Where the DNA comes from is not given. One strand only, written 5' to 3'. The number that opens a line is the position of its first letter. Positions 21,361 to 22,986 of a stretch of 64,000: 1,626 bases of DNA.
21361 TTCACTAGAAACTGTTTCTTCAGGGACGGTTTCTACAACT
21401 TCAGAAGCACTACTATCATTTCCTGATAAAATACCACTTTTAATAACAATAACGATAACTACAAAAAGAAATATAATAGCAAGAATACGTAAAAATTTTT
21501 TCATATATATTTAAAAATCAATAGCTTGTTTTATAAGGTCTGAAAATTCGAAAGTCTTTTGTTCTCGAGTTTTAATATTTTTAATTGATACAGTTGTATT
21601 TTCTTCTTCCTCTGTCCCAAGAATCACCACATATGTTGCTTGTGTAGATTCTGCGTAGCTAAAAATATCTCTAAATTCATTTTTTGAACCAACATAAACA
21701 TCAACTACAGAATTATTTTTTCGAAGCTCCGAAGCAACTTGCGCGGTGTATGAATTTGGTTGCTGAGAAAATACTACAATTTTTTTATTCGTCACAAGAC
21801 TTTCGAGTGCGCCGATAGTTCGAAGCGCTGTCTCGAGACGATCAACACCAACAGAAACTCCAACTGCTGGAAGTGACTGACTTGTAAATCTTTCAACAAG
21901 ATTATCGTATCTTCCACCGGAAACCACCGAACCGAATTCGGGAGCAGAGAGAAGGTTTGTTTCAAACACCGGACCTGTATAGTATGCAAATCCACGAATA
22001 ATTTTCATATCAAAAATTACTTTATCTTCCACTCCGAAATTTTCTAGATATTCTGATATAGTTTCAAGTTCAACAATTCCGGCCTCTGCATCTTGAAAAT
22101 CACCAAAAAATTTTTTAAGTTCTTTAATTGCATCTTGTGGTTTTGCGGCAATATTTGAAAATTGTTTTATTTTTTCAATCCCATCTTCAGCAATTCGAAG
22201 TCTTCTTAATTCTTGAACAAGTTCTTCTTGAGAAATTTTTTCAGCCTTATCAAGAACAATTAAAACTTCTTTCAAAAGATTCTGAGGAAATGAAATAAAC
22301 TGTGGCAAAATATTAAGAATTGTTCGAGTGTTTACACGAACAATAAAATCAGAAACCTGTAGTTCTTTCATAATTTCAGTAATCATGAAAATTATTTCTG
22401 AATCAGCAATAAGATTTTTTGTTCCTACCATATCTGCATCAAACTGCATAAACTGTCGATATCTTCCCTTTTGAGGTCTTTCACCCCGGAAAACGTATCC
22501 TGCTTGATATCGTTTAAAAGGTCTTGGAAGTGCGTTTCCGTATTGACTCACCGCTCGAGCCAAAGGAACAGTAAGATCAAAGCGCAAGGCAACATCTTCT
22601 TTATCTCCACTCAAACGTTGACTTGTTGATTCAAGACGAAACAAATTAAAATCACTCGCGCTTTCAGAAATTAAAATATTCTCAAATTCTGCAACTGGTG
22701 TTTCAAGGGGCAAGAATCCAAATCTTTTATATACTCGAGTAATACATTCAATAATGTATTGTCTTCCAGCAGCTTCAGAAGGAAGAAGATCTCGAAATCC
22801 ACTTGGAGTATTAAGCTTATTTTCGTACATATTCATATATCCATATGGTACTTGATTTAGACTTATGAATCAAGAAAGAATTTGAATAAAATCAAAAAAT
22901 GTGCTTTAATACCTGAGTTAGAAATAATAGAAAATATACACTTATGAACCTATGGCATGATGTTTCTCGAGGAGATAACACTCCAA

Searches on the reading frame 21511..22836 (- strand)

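Call 91: search_protein_families(library=pfam, proteins=[window:21511-22836:-], max_evalue=0.001)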
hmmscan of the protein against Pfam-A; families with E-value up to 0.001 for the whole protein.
window:21511-22836:- (441 aa): 4 families
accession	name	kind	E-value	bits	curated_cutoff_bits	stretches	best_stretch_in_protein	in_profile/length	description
PF13393.11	tRNA-synt_His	-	2.8e-41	142.2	25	1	13-334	1-308/308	Histidyl-tRNA synthetase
PF03129.25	HGTP_anticodon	-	2.5e-10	40.8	21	1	354-436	5-89/94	Anticodon binding domain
PF00587.30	tRNA-synt_2b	-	2.4e-05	24.9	29.3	1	105-170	35-105/179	tRNA synthetase class II core domain (G, H, P, S and T)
PF00152.25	tRNA-synt_2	-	9.7e-05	22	25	0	25-159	25-144/308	tRNA synthetases class II (D, K and N)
